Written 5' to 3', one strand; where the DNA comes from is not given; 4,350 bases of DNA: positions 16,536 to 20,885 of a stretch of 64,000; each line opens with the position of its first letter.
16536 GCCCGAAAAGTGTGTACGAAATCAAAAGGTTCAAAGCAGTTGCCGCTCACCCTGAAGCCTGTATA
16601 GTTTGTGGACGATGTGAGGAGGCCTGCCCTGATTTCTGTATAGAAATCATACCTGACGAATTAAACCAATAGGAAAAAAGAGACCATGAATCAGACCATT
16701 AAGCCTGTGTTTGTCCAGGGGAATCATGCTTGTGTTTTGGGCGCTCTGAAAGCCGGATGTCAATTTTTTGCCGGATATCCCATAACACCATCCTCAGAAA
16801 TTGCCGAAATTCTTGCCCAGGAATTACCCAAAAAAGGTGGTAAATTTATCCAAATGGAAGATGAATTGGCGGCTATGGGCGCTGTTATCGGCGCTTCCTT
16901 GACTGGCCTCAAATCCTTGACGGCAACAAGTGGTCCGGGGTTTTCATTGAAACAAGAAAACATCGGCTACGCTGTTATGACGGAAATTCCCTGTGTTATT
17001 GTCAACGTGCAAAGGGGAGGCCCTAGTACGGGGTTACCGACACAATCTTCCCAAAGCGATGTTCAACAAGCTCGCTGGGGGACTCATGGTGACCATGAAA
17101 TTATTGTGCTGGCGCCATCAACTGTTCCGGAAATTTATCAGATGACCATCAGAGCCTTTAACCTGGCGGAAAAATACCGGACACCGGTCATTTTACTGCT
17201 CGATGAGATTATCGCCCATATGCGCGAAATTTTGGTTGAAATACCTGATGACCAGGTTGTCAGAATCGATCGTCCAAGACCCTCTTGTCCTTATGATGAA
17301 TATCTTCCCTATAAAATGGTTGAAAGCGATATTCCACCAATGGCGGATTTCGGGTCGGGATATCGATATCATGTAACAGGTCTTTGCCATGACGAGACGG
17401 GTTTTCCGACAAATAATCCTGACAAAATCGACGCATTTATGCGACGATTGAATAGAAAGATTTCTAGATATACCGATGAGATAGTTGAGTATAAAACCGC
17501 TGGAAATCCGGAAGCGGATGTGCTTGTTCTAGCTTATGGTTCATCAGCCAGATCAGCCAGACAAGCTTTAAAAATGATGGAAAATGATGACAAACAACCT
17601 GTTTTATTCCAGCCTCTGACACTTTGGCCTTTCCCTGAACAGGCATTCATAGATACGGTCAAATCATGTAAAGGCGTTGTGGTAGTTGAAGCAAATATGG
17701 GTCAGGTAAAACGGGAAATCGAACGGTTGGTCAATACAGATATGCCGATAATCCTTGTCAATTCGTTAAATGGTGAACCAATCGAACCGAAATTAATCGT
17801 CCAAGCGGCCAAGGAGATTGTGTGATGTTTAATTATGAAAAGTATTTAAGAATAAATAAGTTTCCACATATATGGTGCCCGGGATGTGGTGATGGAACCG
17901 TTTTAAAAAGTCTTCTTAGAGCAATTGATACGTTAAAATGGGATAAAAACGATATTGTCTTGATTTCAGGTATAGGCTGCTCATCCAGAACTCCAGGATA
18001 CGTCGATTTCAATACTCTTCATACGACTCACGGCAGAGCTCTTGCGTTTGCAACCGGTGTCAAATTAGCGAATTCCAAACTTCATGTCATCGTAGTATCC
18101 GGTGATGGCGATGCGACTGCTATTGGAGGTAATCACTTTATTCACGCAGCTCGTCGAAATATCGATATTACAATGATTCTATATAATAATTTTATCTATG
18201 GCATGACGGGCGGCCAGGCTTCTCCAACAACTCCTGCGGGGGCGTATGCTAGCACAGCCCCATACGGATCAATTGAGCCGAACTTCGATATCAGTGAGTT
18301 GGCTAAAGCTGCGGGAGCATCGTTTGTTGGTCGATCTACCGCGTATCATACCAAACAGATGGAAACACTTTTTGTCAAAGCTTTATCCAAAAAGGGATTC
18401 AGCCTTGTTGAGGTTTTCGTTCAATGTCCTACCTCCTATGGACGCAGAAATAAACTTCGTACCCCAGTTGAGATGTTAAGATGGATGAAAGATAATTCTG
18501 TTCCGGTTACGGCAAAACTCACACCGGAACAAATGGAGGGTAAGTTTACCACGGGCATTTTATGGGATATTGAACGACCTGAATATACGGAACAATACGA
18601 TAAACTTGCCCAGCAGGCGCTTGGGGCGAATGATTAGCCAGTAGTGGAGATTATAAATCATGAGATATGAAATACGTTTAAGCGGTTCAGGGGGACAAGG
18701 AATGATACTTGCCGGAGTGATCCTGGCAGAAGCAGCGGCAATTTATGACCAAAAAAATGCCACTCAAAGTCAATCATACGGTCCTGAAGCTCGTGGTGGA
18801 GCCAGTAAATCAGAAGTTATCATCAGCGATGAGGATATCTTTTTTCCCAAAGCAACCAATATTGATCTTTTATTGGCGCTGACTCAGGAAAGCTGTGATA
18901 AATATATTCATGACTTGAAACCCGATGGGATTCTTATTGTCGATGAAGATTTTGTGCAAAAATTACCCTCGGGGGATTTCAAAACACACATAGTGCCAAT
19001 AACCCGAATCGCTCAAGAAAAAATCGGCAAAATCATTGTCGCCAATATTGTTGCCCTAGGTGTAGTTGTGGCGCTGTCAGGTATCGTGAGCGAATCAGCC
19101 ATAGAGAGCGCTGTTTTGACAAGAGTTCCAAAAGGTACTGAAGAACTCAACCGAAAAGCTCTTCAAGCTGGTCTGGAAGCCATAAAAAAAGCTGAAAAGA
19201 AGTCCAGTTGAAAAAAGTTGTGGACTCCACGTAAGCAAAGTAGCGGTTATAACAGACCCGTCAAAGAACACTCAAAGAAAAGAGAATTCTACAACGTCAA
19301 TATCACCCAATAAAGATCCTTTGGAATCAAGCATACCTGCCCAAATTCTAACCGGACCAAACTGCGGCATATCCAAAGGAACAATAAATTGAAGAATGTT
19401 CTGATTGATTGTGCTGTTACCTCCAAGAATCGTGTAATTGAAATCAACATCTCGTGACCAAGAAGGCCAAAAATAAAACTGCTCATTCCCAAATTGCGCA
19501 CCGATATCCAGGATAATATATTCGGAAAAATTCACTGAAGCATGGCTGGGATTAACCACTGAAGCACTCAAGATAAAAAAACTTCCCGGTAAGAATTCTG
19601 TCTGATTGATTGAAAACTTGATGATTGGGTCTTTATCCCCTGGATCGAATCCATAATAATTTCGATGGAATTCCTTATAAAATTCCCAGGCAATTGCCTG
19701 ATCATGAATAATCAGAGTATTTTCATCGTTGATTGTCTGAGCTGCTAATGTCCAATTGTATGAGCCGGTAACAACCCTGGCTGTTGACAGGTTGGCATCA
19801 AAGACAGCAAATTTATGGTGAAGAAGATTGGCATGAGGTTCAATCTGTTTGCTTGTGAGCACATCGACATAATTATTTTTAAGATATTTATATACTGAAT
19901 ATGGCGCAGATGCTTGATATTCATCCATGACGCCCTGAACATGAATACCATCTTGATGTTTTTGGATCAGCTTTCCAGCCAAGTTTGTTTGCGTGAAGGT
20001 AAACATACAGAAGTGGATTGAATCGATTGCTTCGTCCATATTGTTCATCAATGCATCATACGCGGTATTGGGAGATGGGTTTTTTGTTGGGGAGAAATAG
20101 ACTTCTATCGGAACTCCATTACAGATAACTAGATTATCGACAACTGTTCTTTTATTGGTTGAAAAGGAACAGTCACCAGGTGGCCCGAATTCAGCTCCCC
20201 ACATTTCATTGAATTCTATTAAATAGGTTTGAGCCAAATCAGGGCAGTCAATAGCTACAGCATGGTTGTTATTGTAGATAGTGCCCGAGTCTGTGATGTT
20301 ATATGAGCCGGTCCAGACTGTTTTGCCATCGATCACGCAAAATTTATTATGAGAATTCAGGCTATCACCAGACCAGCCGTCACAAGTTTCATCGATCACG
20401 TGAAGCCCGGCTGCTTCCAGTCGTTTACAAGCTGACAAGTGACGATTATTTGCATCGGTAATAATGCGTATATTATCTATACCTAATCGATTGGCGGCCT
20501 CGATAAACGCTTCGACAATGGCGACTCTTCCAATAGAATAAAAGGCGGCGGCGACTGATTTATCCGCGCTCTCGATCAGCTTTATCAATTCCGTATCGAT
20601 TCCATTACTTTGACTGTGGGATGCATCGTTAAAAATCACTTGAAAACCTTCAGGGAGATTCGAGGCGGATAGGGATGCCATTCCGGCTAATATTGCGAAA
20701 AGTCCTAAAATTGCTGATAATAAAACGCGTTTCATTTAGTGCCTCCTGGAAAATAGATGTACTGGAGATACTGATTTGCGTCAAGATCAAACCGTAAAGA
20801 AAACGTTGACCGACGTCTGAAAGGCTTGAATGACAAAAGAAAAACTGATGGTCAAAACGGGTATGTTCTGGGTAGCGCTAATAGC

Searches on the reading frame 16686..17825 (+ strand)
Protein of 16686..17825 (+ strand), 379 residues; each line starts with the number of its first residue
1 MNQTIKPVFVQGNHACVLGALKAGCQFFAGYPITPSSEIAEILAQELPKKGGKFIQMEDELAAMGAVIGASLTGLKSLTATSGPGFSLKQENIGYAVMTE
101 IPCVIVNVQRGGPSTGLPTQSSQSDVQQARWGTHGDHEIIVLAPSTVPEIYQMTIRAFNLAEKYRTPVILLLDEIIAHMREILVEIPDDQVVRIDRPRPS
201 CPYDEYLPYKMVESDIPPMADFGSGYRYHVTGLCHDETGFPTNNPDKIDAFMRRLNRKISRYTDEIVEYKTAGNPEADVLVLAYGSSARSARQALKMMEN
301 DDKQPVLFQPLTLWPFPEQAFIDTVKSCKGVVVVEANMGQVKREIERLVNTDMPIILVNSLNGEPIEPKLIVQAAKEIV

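Call 57: search_protein_families(library=pfam, proteins=[window:16686-17825:+], max_evalue=0.00001)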
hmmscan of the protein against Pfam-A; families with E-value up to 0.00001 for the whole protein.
window:16686-17825:+ (379 aa): 3 families
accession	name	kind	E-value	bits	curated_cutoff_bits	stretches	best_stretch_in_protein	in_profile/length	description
PF01855.24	POR_N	-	1.5e-69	234.8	27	1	19-248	2-225/231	Pyruvate flavodoxin/ferredoxin oxidoreductase, thiamine diP-bdg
PF17147.9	PFOR_II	-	4.3e-15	56.4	27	1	277-369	1-100/102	Pyruvate:ferredoxin oxidoreductase core domain II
PF02780.25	Transketolase_C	-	6e-06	26.6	25.9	0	275-339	8-72/124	Transketolase, C-terminal domain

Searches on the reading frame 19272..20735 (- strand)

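Call 57: search_protein_families(library=pfam, proteins=[window:19272-20735:-], max_evalue=0.00001)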
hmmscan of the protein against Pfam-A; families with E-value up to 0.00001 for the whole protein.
window:19272-20735:- (487 aa): 1 family
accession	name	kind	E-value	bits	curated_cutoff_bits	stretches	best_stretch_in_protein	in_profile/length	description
PF13091.12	PLDc_2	-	3.9e-41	140.4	27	2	230-358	2-130/132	PLD-like domain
